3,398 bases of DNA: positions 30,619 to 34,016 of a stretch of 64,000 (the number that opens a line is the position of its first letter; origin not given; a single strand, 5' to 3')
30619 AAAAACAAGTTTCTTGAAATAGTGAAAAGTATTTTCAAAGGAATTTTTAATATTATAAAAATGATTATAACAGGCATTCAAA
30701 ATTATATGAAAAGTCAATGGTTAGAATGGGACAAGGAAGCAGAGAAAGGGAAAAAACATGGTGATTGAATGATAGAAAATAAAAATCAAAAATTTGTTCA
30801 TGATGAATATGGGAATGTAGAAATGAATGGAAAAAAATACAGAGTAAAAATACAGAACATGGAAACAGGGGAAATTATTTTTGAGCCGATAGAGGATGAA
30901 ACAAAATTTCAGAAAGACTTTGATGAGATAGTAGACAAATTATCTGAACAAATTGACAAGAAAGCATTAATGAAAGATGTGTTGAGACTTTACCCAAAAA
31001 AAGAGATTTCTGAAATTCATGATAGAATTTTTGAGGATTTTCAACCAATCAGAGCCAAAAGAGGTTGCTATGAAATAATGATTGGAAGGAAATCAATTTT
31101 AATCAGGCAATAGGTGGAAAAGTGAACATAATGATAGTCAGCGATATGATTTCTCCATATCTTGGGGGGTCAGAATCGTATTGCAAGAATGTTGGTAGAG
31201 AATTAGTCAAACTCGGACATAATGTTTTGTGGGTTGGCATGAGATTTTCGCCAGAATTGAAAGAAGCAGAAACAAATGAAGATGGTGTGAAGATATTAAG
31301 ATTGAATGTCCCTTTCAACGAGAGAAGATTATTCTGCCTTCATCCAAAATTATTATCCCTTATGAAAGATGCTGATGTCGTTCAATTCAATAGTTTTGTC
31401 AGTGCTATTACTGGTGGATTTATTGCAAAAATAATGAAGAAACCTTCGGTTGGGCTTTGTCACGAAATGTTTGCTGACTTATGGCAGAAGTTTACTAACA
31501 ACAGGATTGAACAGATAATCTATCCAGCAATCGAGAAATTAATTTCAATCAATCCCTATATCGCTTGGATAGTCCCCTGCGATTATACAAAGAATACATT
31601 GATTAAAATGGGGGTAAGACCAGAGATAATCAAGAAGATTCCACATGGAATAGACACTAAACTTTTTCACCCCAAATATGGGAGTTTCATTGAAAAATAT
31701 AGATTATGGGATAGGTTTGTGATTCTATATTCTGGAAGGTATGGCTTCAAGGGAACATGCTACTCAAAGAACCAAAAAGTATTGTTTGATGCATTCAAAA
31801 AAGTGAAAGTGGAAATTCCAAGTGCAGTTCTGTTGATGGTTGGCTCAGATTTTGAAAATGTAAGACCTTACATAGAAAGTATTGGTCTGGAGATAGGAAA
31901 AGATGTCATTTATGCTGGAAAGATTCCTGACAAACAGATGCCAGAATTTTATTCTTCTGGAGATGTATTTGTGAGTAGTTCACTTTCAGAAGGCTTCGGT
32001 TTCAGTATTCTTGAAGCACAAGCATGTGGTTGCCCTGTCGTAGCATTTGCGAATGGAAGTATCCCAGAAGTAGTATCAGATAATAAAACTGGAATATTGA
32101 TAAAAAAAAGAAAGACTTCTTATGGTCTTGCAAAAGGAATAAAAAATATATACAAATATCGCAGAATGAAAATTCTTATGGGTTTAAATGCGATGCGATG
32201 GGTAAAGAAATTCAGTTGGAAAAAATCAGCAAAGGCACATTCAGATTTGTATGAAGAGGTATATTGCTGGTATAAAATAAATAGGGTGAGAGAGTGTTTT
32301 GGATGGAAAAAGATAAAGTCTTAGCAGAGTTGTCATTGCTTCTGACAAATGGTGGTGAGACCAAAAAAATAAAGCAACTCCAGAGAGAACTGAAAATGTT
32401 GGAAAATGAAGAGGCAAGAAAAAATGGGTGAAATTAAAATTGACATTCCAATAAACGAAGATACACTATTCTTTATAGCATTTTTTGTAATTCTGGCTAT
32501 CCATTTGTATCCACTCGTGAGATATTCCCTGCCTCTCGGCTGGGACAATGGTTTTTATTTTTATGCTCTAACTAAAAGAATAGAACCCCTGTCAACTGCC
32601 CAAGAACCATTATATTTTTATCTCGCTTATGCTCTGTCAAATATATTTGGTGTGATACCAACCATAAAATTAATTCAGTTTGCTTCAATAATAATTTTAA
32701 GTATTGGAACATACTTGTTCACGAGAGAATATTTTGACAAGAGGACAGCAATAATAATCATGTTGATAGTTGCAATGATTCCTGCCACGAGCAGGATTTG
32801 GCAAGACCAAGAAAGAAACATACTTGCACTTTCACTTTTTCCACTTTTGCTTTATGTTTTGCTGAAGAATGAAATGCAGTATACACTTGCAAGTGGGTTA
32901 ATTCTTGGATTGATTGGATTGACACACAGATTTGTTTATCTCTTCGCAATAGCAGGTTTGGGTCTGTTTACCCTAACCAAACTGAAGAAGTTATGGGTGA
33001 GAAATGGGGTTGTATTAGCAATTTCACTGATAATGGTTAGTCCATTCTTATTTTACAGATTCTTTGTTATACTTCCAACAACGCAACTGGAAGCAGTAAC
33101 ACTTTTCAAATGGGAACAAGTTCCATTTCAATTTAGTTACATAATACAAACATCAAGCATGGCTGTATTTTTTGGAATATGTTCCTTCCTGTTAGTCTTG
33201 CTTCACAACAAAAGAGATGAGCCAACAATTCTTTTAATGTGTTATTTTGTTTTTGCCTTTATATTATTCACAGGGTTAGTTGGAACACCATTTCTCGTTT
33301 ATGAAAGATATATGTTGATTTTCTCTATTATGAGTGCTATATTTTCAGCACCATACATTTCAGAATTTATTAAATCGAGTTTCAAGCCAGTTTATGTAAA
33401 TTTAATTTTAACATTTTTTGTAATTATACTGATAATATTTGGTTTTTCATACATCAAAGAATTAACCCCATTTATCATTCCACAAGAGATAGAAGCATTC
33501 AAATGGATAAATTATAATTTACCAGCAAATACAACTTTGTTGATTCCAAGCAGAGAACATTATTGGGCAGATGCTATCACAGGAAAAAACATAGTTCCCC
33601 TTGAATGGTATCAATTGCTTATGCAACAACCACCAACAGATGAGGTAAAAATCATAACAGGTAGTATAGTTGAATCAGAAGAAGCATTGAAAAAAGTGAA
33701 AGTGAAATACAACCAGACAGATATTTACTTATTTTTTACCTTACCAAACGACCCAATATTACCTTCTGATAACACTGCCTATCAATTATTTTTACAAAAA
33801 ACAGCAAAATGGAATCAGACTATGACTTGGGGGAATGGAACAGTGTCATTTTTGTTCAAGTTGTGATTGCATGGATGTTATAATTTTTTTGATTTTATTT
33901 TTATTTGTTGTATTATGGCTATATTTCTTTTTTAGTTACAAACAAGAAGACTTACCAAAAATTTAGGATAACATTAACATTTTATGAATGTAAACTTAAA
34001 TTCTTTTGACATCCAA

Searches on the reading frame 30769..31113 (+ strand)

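Call 44: search_protein_families(library=pfam, proteins=[window:30769-31113:+], max_evalue=0.01)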
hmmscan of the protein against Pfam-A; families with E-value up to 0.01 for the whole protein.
window:30769-31113:+ (114 aa): 1 family
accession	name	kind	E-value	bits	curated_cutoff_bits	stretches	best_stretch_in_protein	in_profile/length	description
PF02482.25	Ribosomal_S30AE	-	0.0088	17.2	23.7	0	13-65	31-83/88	Sigma 54 modulation protein / S30EA ribosomal protein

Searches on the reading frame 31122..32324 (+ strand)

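Call 8: search_protein_families(library=pfam, proteins=[window:31122-32324:+], max_evalue=0.01)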
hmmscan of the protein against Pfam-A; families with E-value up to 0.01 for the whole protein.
window:31122-32324:+ (400 aa): 6 families
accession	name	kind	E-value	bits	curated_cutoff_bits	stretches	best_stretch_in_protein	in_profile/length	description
PF00534.26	Glycos_transf_1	-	3.4e-29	102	26.4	1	198-346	15-158/172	Glycosyl transferases group 1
PF13692.12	Glyco_trans_1_4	-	3.5e-27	95.8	27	1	199-344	2-140/142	Glycosyl transferases group 1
PF13439.12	Glyco_transf_4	-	1.4e-20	74.5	28.5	1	15-180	2-169/170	Glycosyltransferase Family 4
PF13579.12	Glyco_trans_4_4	-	1.3e-05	26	29.7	1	15-174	1-156/158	Glycosyl transferase 4-like domain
PF13524.12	Glyco_trans_1_2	-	0.0005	20.5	25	1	261-328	28-99/144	Glycosyl transferase-like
PF20706.3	GT4-conflict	-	0.0024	17.4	26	0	277-308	279-310/385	Family 4 Glycosyltransferase in conflict systems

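Call 9: search_protein_families(library=phrogs, proteins=[window:31122-32324:+], max_evalue=0.01)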
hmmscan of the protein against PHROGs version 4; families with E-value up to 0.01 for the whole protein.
window:31122-32324:+ (400 aa): 3 families
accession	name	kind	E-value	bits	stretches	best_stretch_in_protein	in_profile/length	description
phrog_2170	-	moron, auxiliary metabolic gene and host takeover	3.9e-28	99.6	1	22-386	23-361/374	glycosyltransferase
phrog_4356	-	moron, auxiliary metabolic gene and host takeover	7.4e-08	33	1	144-328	85-238/307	glycosyltransferase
phrog_26352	-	unknown function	3.6e-06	27.1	0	11-124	18-119/346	-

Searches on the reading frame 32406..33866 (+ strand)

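Call 8: search_protein_families(library=pfam, proteins=[window:32406-33866:+], max_evalue=0.01)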
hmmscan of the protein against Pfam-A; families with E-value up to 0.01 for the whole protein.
window:32406-33866:+ (486 aa): 2 families
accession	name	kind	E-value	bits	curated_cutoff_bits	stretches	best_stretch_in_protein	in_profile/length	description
PF13231.12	PMT_2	-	1.5e-07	32.2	26.1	1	68-216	4-159/160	Dolichyl-phosphate-mannose-protein mannosyltransferase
PF14897.12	EpsG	-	0.00055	19.6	30.1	1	25-351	2-316/326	EpsG family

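Call 9: search_protein_families(library=phrogs, proteins=[window:32406-33866:+], max_evalue=0.01)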
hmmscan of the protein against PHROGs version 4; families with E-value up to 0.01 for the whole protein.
window:32406-33866:+ (486 aa): 0 families
